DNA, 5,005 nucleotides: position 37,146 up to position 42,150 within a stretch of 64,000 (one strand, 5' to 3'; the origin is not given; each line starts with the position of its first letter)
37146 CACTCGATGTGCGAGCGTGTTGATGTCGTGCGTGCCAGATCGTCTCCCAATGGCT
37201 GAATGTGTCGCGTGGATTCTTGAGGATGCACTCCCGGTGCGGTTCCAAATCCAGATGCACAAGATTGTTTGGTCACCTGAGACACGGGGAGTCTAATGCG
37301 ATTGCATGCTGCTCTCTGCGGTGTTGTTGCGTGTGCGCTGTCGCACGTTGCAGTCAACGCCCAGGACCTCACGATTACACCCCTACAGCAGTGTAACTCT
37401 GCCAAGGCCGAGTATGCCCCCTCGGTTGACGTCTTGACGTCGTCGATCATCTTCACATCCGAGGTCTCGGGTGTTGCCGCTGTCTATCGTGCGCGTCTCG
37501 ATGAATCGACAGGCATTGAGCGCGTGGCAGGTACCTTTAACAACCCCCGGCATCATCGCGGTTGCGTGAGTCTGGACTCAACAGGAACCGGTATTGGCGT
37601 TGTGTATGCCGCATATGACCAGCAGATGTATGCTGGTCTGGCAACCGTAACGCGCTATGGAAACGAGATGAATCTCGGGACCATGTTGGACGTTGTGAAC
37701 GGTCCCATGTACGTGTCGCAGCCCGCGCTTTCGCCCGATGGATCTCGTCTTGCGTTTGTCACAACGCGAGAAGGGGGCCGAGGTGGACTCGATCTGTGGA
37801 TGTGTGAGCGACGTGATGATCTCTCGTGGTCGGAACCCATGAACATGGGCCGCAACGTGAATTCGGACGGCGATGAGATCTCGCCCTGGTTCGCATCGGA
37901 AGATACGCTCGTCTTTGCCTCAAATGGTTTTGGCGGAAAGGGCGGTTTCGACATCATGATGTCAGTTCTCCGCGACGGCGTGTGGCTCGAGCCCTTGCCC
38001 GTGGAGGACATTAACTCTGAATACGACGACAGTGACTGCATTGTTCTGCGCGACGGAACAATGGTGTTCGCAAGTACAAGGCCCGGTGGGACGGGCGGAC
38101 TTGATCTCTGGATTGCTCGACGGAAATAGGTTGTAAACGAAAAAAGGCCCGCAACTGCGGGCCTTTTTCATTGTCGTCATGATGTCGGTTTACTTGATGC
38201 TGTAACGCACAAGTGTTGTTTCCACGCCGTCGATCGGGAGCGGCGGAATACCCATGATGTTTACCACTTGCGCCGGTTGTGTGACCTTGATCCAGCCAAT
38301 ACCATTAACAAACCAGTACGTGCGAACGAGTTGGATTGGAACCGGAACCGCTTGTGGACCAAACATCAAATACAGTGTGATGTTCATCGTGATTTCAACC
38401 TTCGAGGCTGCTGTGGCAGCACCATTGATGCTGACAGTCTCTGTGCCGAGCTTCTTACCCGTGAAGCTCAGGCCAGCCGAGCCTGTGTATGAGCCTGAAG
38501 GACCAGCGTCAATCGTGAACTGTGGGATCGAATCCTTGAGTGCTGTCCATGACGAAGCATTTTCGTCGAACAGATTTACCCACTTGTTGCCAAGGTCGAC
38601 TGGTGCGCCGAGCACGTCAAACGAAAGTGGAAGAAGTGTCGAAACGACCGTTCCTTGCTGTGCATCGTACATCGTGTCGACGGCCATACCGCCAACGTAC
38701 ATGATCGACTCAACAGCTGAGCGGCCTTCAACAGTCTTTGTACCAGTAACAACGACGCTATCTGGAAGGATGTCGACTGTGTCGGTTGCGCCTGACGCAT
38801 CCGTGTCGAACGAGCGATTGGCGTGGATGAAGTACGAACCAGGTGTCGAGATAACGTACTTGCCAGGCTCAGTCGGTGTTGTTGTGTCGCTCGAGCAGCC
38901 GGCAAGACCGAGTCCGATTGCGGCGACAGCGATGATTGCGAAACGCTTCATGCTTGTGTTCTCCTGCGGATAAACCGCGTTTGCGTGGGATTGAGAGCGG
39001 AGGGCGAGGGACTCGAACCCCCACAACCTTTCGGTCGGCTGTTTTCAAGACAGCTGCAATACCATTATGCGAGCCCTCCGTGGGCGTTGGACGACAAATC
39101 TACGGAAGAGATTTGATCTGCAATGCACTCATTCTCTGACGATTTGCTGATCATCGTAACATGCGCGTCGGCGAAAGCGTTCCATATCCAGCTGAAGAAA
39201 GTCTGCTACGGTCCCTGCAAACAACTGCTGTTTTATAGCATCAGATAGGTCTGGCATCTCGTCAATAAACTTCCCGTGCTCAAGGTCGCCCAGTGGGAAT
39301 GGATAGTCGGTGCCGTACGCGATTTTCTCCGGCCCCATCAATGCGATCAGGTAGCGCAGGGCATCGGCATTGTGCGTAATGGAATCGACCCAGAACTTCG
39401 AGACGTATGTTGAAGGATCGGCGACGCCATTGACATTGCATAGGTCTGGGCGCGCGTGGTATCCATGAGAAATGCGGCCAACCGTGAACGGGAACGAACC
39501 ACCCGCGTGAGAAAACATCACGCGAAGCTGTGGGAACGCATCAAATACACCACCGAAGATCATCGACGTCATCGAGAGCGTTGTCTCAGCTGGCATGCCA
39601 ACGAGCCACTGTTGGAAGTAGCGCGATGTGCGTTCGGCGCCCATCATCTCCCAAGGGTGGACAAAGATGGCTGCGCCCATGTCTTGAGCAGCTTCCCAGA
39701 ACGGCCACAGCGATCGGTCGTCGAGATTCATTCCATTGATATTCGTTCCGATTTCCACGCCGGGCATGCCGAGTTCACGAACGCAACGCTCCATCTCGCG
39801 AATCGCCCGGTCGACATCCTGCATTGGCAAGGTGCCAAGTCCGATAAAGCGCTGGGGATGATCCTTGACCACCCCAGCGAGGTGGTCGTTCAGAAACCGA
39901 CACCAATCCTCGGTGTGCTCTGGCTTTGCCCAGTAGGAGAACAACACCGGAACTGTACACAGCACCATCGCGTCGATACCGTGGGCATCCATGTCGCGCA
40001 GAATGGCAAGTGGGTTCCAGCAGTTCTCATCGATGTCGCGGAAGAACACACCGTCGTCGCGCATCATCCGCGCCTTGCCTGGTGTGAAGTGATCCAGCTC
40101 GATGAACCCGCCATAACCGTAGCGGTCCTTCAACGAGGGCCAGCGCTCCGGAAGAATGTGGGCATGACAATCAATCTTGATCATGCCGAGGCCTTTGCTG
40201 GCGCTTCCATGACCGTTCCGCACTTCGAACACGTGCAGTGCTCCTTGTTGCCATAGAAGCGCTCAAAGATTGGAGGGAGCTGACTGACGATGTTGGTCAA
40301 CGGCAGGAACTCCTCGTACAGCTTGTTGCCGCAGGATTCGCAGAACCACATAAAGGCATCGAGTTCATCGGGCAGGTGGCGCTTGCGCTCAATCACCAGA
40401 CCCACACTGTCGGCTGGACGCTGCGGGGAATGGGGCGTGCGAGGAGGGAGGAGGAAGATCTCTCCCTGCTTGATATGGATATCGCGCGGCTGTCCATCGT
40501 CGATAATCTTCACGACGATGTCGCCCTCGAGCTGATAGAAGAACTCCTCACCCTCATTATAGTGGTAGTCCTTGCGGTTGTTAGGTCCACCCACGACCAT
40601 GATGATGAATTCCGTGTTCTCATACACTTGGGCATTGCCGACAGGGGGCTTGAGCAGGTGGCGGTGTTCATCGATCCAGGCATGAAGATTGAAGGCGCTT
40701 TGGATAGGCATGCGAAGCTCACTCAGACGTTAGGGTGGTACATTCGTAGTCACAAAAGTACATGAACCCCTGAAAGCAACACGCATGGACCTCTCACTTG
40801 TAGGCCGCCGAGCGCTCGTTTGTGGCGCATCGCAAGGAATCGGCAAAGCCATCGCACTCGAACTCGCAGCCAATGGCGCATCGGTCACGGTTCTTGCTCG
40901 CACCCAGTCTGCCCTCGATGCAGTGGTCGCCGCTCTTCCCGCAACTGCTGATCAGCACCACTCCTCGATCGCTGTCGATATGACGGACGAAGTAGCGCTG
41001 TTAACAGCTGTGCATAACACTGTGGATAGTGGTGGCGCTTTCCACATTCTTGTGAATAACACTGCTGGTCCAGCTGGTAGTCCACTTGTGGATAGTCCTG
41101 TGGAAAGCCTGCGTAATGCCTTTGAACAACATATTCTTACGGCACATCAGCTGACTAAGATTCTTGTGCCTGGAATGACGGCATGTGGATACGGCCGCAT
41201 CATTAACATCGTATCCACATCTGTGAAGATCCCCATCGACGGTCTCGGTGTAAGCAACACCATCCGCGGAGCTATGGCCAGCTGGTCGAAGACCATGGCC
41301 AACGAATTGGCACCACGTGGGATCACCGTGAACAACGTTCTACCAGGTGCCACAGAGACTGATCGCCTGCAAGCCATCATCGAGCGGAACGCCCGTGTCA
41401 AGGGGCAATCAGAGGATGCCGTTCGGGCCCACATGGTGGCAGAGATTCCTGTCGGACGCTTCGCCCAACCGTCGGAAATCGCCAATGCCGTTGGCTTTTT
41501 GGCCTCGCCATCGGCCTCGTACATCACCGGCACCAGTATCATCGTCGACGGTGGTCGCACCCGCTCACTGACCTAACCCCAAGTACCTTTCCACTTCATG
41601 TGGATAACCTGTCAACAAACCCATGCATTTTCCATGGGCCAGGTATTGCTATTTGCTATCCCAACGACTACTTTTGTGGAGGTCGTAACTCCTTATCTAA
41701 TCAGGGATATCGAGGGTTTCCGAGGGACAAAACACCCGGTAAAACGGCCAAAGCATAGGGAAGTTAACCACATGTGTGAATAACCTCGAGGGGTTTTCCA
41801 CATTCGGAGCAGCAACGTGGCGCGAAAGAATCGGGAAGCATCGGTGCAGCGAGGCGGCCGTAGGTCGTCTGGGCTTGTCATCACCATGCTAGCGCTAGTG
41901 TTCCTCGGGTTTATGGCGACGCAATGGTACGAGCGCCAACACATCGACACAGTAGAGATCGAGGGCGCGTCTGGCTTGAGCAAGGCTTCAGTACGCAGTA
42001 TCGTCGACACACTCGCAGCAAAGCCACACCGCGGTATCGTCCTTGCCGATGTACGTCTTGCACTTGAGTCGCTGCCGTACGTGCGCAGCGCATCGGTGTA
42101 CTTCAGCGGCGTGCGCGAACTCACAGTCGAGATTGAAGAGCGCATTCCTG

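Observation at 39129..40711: Tightly coupled eukaryote-like HAAO + ACMSD pair: a kynurenine-pathway branch point without its flanking pathway genes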

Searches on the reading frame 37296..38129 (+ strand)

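Call 5: search_protein_families(library=pfam, proteins=[window:37296-38129:+])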
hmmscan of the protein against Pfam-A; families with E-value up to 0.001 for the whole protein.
window:37296-38129:+ (277 aa): 1 family
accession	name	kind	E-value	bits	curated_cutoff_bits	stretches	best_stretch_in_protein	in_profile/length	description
PF07676.18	PD40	-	8.8e-14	51.5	20.9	1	134-169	5-38/38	WD40-like Beta Propeller Repeat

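Call 6: search_protein_families(library=ncbifam, proteins=[window:37296-38129:+])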
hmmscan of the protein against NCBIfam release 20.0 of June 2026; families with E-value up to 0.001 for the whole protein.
window:37296-38129:+ (277 aa): 3 families
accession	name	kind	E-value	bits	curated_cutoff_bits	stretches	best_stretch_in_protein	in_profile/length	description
NF053607.1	CHU_0125_OmpA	equivalog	4.9e-31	107.9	620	1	17-273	138-409/639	CHU_0125 family OmpA-like outer membrane integrity protein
NF052230.1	T9SS_PorE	exception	1.2e-23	83.3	600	1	75-245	214-386/648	PorE family type IX secretion system protein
TIGR02800.1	propeller_TolB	equivalog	5.2e-05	22.3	343.15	0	124-161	221-258/418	Tol-Pal system beta propeller repeat protein TolB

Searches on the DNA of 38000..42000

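Call 24: search_rna_families(source=window, start=38000, end=42000, threshold=evalue, max_evalue=1)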
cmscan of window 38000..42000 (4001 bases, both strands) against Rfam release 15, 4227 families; matches with E-value up to 1: 5.
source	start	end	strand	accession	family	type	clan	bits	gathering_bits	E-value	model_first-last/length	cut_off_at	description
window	38998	39079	-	RF00005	tRNA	Gene; tRNA;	CL00001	53.5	29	6.8e-10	1-71/71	no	tRNA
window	38138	38203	-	RF00506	Thr_leader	Cis-reg; leader;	-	26.2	55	0.068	1-118/118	no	Threonine operon leader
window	38140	38203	-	RF02057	STnc40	Gene; sRNA;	-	26.1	45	0.18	1-70/70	no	Salmonella enterica sRNA STnc40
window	38105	38169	+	RF02057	STnc40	Gene; sRNA;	-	23.1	45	0.93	1-70/70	no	Salmonella enterica sRNA STnc40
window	38124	38171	+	RF00506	Thr_leader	Cis-reg; leader;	-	22.5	55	0.5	1-118/118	no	Threonine operon leader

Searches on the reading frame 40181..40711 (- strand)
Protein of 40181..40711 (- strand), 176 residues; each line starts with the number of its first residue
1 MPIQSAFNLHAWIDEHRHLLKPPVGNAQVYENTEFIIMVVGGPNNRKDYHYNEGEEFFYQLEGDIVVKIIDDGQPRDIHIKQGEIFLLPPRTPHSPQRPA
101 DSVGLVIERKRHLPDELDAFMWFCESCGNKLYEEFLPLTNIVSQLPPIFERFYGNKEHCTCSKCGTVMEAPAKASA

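Call 5: search_protein_families(library=pfam, proteins=[window:40181-40711:-])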
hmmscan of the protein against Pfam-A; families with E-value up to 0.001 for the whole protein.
window:40181-40711:- (176 aa): 2 families
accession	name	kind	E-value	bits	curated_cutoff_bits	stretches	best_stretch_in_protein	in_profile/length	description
PF06052.18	3-HAO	-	2.2e-60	203.1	25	1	5-153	5-151/151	3-hydroxyanthranilic acid dioxygenase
PF07883.17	Cupin_2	-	2.2e-08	34.1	27.2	1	46-99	10-59/70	Cupin domain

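Call 6: search_protein_families(library=ncbifam, proteins=[window:40181-40711:-])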
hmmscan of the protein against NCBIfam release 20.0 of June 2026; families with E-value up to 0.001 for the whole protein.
window:40181-40711:- (176 aa): 2 families
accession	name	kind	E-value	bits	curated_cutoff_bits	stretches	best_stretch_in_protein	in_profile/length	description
NF009763.0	PRK13264.1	equivalog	1e-78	263.3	220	1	3-173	4-173/178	3-hydroxyanthranilate 3,4-dioxygenase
TIGR03037.1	anthran_nbaC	equivalog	8.1e-77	256.7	145.95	1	7-166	1-159/159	3-hydroxyanthranilate 3,4-dioxygenase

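Call 11: search_solved_structures(query=window:40181-40711:-, show_alignments=3)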
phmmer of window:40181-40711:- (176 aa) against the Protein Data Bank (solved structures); distinct sequences matched with E-value up to 0.001: 15.
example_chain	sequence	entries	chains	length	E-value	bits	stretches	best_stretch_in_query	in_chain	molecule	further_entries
1yfu_A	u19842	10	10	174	2.1e-52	181.1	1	5-168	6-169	3-hydroxyanthranilate-3,4-dioxygenase | 3-hydroxyanthranilate 3,4-dioxygenase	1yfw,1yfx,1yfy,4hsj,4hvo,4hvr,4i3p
6vi5_A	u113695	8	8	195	3.1e-52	180.5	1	5-168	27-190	3-hydroxyanthranilate 3,4-dioxygenase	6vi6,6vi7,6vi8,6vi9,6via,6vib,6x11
4wzc_A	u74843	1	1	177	1.1e-51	178.7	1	5-168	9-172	3-hydroxyanthranilate 3,4-dioxygenase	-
4hsl_A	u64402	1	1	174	1.3e-51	178.5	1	5-168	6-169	3-hydroxyanthranilate 3,4-dioxygenase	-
6bvr_A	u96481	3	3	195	1.5e-51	178.3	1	5-168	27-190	3-hydroxyanthranilate 3,4-dioxygenase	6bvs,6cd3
6d60_A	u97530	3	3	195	3.1e-51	177.3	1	5-168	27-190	3-hydroxyanthranilate 3,4-dioxygenase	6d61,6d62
6bvp_A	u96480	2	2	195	4e-51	176.9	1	5-168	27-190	3-hydroxyanthranilate 3,4-dioxygenase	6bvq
5v28_A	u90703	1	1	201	4.3e-51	176.8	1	5-168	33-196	3-hydroxyanthranilate 3,4-dioxygenase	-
5v27_A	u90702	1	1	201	6.1e-51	176.3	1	5-168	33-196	3-hydroxyanthranilate 3,4-dioxygenase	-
5v26_A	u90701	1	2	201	6.4e-51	176.2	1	5-168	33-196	3-hydroxyanthranilate 3,4-dioxygenase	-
4hvq_A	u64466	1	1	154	1.8e-48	168.3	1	5-153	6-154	3-hydroxyanthranilate 3,4-dioxygenase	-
5tk5_A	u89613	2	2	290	9.3e-45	156.2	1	7-160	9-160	3-hydroxyanthranilate 3,4-dioxygenase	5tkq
2qnk_A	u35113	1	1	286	1.1e-44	155.9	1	8-160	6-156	3-hydroxyanthranilate 3,4-dioxygenase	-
3fe5_A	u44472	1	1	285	2.1e-44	155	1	8-160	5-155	3-hydroxyanthranilate 3,4-dioxygenase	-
1zvf_A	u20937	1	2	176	4.8e-34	121.2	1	6-168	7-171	3-hydroxyanthranilate 3,4-dioxygenase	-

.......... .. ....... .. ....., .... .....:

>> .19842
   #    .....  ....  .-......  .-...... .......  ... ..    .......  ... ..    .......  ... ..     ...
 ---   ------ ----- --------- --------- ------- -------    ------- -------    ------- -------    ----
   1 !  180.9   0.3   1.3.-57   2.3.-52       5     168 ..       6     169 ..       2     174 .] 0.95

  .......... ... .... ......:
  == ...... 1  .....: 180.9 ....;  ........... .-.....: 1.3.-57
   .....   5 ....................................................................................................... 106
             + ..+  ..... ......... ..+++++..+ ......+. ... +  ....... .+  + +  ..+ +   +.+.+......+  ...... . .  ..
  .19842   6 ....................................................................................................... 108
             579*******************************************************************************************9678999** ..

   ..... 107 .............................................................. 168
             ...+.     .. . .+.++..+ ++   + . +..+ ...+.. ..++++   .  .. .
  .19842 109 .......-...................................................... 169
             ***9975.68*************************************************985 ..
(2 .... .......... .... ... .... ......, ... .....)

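Call 26: search_dna_similar(query=window:40181-40711:-, collection=plasmids, mode=protein, max_rows=25)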
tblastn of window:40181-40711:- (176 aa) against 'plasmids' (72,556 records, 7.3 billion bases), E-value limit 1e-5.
Records with a match: 78; places in all: 81; records where one place covers at least 80% of the query: 77.
Best place of each record, by identity: <60% 78.
By first word of the organism name: Phaeobacter 23; Ensifer 10; Mycetohabitans 9; Streptomyces 5; Cupriavidus 3; Tritonibacter 3; Ruegeria 2; Rhizobium 2; Rhodococcus 2; Polaromonas 2; and 15 more.
By predicted mobility (MOB-suite, as given by PLSDB): non-mobilizable 51; conjugative 20; mobilizable 7.
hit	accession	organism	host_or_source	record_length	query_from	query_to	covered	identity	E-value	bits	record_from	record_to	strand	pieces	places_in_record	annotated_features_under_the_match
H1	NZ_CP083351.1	Ensifer adhaerens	cell culture,The sample was isolated ...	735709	5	174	97%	55.0%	7e-54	190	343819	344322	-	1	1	3-hydroxyanthranilate 3,4-dioxygenase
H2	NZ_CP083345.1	Ensifer adhaerens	cell culture,soil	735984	5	174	97%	55.0%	7e-54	190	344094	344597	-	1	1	3-hydroxyanthranilate 3,4-dioxygenase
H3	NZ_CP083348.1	Ensifer adhaerens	cell culture,soil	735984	5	174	97%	55.0%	7e-54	190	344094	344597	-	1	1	3-hydroxyanthranilate 3,4-dioxygenase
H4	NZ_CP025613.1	Niveispirillum cyanobacteriorum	sing cell,cyanobacterial aggregates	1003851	7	167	91%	56.4%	7e-57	198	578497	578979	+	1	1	none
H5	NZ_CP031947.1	Ruegeria sp. AD91A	-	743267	1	167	95%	54.2%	4e-53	187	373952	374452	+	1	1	3-hydroxyanthranilate 3,4-dioxygenase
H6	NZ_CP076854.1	Rhizobium sp. WYJ-E13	Curcuma wenyujin Y.H. Chen et C. ...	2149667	1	167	95%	54.1%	4e-53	187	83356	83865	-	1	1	none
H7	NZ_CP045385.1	Ruegeria sp. THAF33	pure culture,Surface of a polyethylene ...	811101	1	167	95%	53.6%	1e-52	186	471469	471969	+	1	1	3-hydroxyanthranilate 3,4-dioxygenase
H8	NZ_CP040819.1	Paroceanicella profunda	Cell culture,Deep seawater from Mariana ...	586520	5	167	93%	54.9%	1e-54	192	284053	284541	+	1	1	3-hydroxyanthranilate 3,4-dioxygenase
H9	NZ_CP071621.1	Rhizobium bangladeshense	lentil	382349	5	167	93%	53.9%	5e-53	187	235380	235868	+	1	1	3-hydroxyanthranilate 3,4-dioxygenase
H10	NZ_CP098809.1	Ensifer adhaerens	whole organism,soil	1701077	5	167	93%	53.3%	4e-52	185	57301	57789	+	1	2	none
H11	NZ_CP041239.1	Sinorhizobium mexicanum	Acaciella angustissima,cell culture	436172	5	167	93%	53.3%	1e-51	183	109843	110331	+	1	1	3-hydroxyanthranilate 3,4-dioxygenase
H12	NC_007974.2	Cupriavidus metallidurans CH34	-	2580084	5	175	97%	49.4%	7e-47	170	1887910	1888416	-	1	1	none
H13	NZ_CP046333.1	Cupriavidus metallidurans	sedimentation pond in a zinc factory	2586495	5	175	97%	49.4%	7e-47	170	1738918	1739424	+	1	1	none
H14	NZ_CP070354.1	Ensifer sp. PDNC004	cell culture,Plastic debris in ...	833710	5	167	93%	51.5%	1e-48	175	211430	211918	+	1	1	3-hydroxyanthranilate 3,4-dioxygenase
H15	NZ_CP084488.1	Ensifer adhaerens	cellculture,soil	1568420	5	167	93%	51.5%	1e-48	175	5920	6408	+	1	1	none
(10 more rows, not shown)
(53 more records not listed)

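Call 60: find_encoding_contigs(protein=window:40181-40711:-, flank=10000, max_places=4)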
Protein window:40181-40711:- (176 aa): no gene with exactly this product is on record in the collection.
